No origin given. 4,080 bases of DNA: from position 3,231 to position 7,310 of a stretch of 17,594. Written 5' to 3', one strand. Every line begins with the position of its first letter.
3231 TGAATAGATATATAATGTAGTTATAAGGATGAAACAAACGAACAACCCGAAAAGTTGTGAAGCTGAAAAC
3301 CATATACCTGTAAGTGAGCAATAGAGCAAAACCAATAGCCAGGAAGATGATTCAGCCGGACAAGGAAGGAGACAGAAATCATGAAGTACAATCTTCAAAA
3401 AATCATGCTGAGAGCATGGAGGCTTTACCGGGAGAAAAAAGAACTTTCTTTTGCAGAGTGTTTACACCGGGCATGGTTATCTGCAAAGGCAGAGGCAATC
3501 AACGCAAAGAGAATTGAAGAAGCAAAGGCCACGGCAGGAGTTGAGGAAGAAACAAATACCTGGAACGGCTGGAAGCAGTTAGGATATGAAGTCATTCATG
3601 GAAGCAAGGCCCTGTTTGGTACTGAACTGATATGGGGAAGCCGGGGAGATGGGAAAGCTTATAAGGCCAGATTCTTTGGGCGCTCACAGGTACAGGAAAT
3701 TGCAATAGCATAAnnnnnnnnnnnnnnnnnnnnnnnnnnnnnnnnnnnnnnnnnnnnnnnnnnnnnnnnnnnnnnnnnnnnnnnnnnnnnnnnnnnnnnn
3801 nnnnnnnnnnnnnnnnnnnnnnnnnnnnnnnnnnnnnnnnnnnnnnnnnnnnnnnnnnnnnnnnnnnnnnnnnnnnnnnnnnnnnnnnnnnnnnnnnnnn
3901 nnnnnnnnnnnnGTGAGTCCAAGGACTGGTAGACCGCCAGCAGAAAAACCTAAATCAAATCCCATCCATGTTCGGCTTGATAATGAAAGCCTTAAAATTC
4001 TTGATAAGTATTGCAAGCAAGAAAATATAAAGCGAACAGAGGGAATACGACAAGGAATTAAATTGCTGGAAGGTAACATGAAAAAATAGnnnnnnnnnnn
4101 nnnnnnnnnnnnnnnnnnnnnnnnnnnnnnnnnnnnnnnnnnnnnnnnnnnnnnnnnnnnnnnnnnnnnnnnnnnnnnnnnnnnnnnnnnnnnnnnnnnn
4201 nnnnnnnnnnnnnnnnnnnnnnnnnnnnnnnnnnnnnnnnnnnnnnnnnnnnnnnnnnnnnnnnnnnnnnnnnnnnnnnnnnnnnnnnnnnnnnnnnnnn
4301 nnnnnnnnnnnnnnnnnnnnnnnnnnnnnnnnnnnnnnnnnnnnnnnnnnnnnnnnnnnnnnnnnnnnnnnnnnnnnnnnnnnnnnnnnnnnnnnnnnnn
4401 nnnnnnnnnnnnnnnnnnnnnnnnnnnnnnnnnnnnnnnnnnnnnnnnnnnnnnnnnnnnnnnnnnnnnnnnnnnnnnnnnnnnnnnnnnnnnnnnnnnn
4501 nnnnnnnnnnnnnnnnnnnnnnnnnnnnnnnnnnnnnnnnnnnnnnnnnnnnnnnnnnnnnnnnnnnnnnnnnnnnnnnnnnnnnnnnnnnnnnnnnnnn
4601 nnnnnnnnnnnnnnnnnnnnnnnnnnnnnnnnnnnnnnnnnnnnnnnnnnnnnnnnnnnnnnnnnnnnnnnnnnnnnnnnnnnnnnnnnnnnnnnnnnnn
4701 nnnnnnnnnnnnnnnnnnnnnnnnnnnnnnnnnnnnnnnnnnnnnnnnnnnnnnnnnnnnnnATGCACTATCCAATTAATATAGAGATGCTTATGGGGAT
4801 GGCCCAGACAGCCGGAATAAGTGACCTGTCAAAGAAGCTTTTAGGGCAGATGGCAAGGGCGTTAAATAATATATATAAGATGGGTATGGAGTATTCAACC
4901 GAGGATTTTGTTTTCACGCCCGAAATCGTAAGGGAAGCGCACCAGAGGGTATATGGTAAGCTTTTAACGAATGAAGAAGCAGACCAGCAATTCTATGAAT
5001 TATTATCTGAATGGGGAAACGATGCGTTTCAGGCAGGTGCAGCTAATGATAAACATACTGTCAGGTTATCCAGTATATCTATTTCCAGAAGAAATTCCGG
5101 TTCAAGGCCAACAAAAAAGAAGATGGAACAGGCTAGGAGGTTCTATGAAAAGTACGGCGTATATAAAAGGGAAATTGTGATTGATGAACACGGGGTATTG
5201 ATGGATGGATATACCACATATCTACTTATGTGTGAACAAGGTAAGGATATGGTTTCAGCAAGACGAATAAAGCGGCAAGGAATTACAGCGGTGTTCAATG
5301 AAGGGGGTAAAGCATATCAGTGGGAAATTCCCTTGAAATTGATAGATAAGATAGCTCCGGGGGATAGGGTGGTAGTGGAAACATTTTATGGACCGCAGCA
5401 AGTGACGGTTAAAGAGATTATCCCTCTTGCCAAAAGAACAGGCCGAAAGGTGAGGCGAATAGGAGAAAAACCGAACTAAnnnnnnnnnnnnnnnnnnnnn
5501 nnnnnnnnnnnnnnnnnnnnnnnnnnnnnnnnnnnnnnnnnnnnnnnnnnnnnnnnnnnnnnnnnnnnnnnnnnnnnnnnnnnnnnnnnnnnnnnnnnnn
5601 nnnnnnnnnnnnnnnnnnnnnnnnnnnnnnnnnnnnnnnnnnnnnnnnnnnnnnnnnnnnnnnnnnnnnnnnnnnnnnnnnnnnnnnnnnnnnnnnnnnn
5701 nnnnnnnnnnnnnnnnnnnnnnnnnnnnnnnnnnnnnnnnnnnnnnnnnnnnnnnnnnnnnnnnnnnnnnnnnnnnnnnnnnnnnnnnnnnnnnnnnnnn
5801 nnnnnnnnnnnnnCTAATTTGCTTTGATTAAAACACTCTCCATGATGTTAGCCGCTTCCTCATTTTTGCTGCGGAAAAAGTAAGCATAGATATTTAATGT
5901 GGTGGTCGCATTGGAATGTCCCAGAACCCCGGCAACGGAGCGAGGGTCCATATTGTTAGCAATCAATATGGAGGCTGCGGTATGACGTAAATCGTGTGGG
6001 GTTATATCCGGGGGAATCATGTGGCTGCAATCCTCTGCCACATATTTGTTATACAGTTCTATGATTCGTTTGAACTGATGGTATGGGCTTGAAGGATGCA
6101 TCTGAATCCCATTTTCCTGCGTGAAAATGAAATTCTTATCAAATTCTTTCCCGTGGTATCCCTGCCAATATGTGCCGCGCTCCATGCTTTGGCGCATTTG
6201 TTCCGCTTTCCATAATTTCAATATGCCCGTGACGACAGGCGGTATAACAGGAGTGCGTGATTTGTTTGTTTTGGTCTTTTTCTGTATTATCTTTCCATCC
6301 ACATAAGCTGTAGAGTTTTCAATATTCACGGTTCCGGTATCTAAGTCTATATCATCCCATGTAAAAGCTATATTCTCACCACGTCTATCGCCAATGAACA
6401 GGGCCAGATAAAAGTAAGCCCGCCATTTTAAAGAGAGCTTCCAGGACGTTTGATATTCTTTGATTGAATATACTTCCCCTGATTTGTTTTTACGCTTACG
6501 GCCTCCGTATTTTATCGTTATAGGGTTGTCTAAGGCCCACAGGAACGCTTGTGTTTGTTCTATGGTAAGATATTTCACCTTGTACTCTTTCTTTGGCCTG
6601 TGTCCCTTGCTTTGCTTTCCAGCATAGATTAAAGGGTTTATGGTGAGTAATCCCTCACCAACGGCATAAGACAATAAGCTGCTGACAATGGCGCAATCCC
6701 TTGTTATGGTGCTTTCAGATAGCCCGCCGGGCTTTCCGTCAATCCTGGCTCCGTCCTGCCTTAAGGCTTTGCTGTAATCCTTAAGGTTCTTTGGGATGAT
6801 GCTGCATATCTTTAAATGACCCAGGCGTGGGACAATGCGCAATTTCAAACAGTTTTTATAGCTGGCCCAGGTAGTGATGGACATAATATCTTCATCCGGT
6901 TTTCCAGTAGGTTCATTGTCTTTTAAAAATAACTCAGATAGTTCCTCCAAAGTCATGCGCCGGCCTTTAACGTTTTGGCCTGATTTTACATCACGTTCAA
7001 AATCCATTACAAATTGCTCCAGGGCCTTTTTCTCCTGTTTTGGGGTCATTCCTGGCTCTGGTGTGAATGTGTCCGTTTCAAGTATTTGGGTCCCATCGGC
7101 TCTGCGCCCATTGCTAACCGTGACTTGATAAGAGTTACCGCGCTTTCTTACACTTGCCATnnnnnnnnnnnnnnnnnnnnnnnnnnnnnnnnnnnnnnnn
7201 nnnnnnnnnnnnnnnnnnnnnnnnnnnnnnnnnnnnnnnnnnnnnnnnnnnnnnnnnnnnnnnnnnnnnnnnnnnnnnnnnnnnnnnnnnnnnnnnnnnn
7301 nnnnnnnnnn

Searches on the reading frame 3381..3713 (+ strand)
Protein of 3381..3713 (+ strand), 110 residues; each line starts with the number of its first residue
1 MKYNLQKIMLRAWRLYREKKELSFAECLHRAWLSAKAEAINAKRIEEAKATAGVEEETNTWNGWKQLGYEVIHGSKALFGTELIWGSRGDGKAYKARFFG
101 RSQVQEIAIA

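Call 7: search_protein_families(library=pfam, max_evalue=0.01, proteins=[window:3381-3713:+])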
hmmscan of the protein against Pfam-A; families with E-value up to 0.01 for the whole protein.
window:3381-3713:+ (110 aa): 0 families

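Call 8: search_protein_families(library=ncbifam, max_evalue=0.01, proteins=[window:3381-3713:+])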
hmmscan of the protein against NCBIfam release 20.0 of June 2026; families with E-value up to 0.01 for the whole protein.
window:3381-3713:+ (110 aa): 1 family
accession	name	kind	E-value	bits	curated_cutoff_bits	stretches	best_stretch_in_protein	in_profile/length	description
NF033948.0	AcrIIA3_fam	equivalog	0.00058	19.9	70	1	18-64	30-72/119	anti-CRISPR protein AcrIIA3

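Call 22: find_homologous_proteins(query=window:3381-3713:+)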
Query window:3381-3713:+ (110 aa): 2392 proteins with E <= 0.001 among 2393 candidates; the best 120 are listed.
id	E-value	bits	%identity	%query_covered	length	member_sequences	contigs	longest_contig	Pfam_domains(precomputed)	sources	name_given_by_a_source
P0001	2.9e-65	235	99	100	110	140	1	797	-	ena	-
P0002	1.1e-58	214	89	100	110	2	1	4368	-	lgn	-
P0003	1.7e-58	213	88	100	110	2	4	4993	-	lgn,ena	-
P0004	3.4e-58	212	86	100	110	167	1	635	-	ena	-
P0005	5.1e-58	212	87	100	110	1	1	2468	-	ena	-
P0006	1.7e-57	210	86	100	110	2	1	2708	-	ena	-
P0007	1.7e-57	210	86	100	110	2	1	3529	-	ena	-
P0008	2.4e-57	210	85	100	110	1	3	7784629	-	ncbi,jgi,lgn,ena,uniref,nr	ncbi:hypothetical protein QMP26_34410 [Enterocloster clostridioformis]|uniref:hypothetical protein n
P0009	2.8e-57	209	85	100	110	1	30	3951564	-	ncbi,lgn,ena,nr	ncbi:hypothetical protein KE531_07425 [Eubacteriaceae bacterium Marseille-Q4139]|nr:hypothetical pro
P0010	3.1e-57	209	85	100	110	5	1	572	-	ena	-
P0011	1.2e-56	207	84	100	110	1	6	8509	-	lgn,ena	-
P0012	1.3e-56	207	86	100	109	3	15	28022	-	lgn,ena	-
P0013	1.6e-56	207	83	100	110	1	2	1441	-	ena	-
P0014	2.4e-56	206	83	98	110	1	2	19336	-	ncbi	-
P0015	3.1e-56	206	84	100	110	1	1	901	-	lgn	-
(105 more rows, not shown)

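Call 24: find_related_loci(query=window:3381-3713:+, collection=viral_contigs, flank=4000)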
Query window:3381-3713:+ (110 aa) in viral_contigs; peptide patterns used: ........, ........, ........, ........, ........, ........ (x = any residue, [..] = any of these).
38 stretches matched a pattern; 11 encode a relative of the query (tblastn E <= 1e-3); 11 distinct loci.
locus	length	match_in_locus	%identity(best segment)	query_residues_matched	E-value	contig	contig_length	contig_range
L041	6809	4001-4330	100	1-110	3e-71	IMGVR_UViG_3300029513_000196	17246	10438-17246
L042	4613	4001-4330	100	1-110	3e-71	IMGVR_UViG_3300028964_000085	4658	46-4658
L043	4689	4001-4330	100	1-110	3e-71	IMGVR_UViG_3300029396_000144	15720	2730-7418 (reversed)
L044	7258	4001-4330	100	1-110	3e-71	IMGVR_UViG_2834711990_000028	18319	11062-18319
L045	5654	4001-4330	99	1-110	2e-70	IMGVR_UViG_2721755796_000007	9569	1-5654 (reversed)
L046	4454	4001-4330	96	1-110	5e-69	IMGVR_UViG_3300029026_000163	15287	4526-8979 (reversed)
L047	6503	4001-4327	80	1-110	1e-56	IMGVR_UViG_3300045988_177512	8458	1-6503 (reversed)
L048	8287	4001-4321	78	1-107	1e-54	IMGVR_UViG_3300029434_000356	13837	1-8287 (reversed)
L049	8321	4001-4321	75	1-107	2e-53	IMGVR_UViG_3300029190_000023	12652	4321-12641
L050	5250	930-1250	74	1-107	3e-53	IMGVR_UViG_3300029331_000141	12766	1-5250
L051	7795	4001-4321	76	1-107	5e-53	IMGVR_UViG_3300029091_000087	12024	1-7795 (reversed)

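Call 29: find_related_loci(query=A2, collection=metagenome_contigs, flank=3000)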
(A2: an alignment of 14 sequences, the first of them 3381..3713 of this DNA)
Query A2 (110 aa) in metagenome_contigs; peptide patterns used: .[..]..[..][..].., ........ (x = any residue, [..] = any of these).
598 stretches matched a pattern (row limit reached: there are more); 357 encode a relative of the query (tblastn E <= 1e-3); the best 80 are kept; 80 distinct loci.
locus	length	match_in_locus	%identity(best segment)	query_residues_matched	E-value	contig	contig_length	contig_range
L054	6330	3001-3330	100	1-110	6e-71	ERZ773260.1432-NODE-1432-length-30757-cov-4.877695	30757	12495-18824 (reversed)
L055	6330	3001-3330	100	1-110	6e-71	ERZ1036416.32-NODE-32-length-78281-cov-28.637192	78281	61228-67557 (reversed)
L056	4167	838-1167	100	1-110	2e-70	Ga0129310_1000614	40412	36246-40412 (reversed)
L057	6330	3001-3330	100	1-110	2e-70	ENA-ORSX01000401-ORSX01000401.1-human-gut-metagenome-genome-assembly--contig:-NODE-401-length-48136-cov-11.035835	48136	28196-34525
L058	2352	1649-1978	100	1-110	9e-72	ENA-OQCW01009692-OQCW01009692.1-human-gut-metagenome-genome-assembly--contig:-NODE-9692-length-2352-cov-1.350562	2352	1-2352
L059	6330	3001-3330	98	1-110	5e-69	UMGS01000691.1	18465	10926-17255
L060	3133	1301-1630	98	1-110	2e-69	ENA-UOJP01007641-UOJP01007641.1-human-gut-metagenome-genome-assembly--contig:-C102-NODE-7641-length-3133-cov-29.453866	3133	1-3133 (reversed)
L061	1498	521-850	98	1-110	1e-72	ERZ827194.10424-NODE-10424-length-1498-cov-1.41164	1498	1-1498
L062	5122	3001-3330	96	1-110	3e-68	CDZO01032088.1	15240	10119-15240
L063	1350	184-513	89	1-110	3e-67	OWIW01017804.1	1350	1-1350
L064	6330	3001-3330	85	1-110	9e-62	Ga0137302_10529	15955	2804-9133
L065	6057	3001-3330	85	1-110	9e-61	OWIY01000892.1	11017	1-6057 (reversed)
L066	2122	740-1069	85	1-110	6e-62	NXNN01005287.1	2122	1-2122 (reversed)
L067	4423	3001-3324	85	1-108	3e-60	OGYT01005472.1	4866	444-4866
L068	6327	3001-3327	83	1-109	3e-60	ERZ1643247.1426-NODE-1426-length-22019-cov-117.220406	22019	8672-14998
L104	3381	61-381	77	1-107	1e-52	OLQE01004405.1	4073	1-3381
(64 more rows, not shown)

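Call 70: search_protein_families(library=phrogs, max_evalue=0.001, proteins=[window:3381-3713:+])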
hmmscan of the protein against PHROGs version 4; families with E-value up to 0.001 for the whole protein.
window:3381-3713:+ (110 aa): 1 family
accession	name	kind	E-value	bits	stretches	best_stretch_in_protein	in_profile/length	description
phrog_28198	-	unknown function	2.2e-07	32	1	2-76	3-74/79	-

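Call 78: search_solved_structures(query=A2, max_evalue=1)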
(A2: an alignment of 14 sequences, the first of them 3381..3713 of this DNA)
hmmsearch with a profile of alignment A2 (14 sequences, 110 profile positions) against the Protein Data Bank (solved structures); distinct sequences matched with E-value up to 1: 5.
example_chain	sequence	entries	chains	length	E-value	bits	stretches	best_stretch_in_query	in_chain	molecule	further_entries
5j90_A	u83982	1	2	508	0.024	18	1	29-70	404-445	RagB/SusD domain protein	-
9qeg_1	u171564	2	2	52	0.59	13.5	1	17-51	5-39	Large ribosomal subunit protein bL33A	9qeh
5ngm_A1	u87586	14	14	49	0.72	13.2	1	19-51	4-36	50S ribosomal protein L33 | 50S ribosomal protein L33 1 | Large ribosomal subunit protein bL33A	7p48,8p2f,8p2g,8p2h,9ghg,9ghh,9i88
8crx_0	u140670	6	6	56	0.76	13.2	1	17-52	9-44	50S ribosomal protein L33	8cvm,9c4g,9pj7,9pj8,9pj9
5tcu_LS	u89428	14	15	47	0.86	13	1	20-51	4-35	50S ribosomal protein L33 1 | 50S ribosomal protein L33 | Large ribosomal subunit protein bL33B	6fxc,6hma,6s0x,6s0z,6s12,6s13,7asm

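Call 85: predict_structure(alignment_id=A8)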
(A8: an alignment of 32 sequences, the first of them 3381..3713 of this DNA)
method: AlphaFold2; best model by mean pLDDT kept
length: 110 residues; sequences in the alignment: 32
mean_pLDDT: 63.4   pTM: 0.40
mean pLDDT of the five models: 63.4, 62.4, 61.5, 60.6, 60.0
residues with pLDDT >= 90: 21; 70-90: 21; 50-70: 29; < 50: 39
segments of 3 or more residues with pLDDT < 50: 52-62, 72-83, 97-107
pLDDT, mean of each block of 10 residues (from residue 1): 84 89 90 85 64 45 52 42 50 50 46
secondary structure, 60 per line:
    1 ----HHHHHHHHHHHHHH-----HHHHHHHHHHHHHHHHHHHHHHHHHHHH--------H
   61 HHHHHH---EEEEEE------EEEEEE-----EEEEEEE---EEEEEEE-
elements in order: H5-18 H24-51 H60-66 E70-75 E82-87 E93-99 E103-109

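Call 92: find_encoding_contigs(protein=P0008, flank=10000, max_places=2)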
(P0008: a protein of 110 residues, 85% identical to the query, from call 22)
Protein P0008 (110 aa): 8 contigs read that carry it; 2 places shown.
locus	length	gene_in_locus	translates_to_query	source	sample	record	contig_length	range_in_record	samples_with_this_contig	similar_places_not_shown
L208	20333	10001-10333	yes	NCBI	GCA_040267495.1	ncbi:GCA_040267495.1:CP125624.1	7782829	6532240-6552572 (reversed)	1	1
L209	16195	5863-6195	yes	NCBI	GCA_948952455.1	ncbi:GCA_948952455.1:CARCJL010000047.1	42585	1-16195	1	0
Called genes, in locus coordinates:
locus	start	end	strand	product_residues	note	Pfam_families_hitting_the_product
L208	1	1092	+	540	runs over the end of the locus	PF13007:LZ_Tnp_IS66, PF03050:DDE_Tnp_IS66, PF13817:DDE_Tnp_IS66_C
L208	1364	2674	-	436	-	PF02543:Carbam_trans_N, PF16861:Carbam_trans_C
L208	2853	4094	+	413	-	PF01609:DDE_Tnp_1 (weak), PF13751:DDE_Tnp_1_6 (weak)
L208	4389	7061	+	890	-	PF04513:Baculo_PEP_C (faint), PF26039:Dcst2 (faint)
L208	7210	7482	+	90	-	-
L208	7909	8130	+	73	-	-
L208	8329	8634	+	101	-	-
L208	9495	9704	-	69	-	-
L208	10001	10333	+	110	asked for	-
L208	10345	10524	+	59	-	-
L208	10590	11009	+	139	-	PF14354:Lar_restr_allev (weak)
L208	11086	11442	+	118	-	PF19157:DUF5839 (faint)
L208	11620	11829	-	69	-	-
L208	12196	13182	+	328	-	PF00589:Phage_integrase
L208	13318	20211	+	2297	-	PF17210:SdrD_B (faint), PF28468:DUF8409 (faint), PF13620:CarboxypepD_reg (faint), PF17802:SpaA (weak), PF11974:bMG3 (faint), PF17802:SpaA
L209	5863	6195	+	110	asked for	-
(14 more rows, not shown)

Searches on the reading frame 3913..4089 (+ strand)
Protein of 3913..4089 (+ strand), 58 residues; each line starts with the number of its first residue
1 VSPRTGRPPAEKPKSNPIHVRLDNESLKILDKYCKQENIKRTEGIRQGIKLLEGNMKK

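Call 7: search_protein_families(library=pfam, max_evalue=0.01, proteins=[window:3913-4089:+])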
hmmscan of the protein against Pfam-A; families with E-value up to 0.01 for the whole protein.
window:3913-4089:+ (58 aa): 0 families

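Call 8: search_protein_families(library=ncbifam, max_evalue=0.01, proteins=[window:3913-4089:+])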
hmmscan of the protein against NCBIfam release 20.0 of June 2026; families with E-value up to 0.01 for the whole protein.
window:3913-4089:+ (58 aa): 1 family
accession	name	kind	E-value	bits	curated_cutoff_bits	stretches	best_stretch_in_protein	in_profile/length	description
NF053762.1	aCcr1_fam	equivalog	9.9e-08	31.8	60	1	20-52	5-37/38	aCcr1 family cell cycle regulator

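Call 70: search_protein_families(library=phrogs, max_evalue=0.001, proteins=[window:3913-4089:+])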
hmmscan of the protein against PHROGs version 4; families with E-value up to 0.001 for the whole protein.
window:3913-4089:+ (58 aa): 2 families
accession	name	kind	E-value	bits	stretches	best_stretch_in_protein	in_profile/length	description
phrog_876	-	transcription regulation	1.9e-14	54.8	1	1-57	54-109/239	transcriptional repressor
phrog_4738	-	transcription regulation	1.8e-05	25.4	1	9-50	8-50/59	transcriptional repressor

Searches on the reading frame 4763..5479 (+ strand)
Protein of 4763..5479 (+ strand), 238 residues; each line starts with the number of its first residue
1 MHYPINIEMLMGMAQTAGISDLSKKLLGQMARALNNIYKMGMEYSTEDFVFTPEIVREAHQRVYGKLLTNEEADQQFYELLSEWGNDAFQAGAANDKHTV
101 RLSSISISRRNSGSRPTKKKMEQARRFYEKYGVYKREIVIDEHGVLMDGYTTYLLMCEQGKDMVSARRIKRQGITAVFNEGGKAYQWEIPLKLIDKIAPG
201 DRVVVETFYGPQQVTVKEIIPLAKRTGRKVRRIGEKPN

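Call 7: search_protein_families(library=pfam, max_evalue=0.01, proteins=[window:4763-5479:+])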
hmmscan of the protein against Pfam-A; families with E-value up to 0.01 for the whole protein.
window:4763-5479:+ (238 aa): 1 family
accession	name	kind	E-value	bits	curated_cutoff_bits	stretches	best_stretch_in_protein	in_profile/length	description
PF19157.5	DUF5839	-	1.4e-05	25.5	23.7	1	182-233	24-77/83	Family of unknown function (DUF5839)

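Call 8: search_protein_families(library=ncbifam, max_evalue=0.01, proteins=[window:4763-5479:+])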
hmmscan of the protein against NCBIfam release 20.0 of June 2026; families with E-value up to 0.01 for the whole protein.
window:4763-5479:+ (238 aa): 0 families

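Call 70: search_protein_families(library=phrogs, max_evalue=0.001, proteins=[window:4763-5479:+])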
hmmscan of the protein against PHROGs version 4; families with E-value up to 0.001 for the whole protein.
window:4763-5479:+ (238 aa): 0 families

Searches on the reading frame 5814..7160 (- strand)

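Call 8: search_protein_families(library=ncbifam, max_evalue=0.01, proteins=[window:5814-7160:-])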
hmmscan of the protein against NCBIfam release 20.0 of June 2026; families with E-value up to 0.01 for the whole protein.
window:5814-7160:- (448 aa): 8 families
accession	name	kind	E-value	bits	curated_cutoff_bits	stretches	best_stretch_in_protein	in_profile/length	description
NF040815.2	recomb_XerA_Arch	equivalog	3.9e-12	46.3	220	1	337-427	173-253/263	site-specific tyrosine recombinase/integron integrase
TIGR02224.1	recomb_XerC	equivalog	7.6e-12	45.2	335.15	1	279-425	149-274/295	tyrosine recombinase XerC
TIGR02225.1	recomb_XerD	equivalog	1.8e-10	40.6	329.6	1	381-428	228-274/290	site-specific tyrosine recombinase XerD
NF001399.0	PRK00283.1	subfamily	9.3e-10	38.2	279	1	96-429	25-284/300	tyrosine recombinase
NF003462.0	PRK05084.1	equivalog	3.9e-07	29.1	267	1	383-440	302-356/360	tyrosine recombinase XerS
TIGR02249.1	integrase_gron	subfamily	1e-05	25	265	1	381-429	254-301/315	integron integrase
NF011946.0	PRK15417.1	equivalog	4.4e-05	22.8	435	1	384-430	272-317/337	integron integrase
TIGR00625.1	tfb2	subfamily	0.0021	17.1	320.7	1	298-358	363-424/448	transcription factor Tfb2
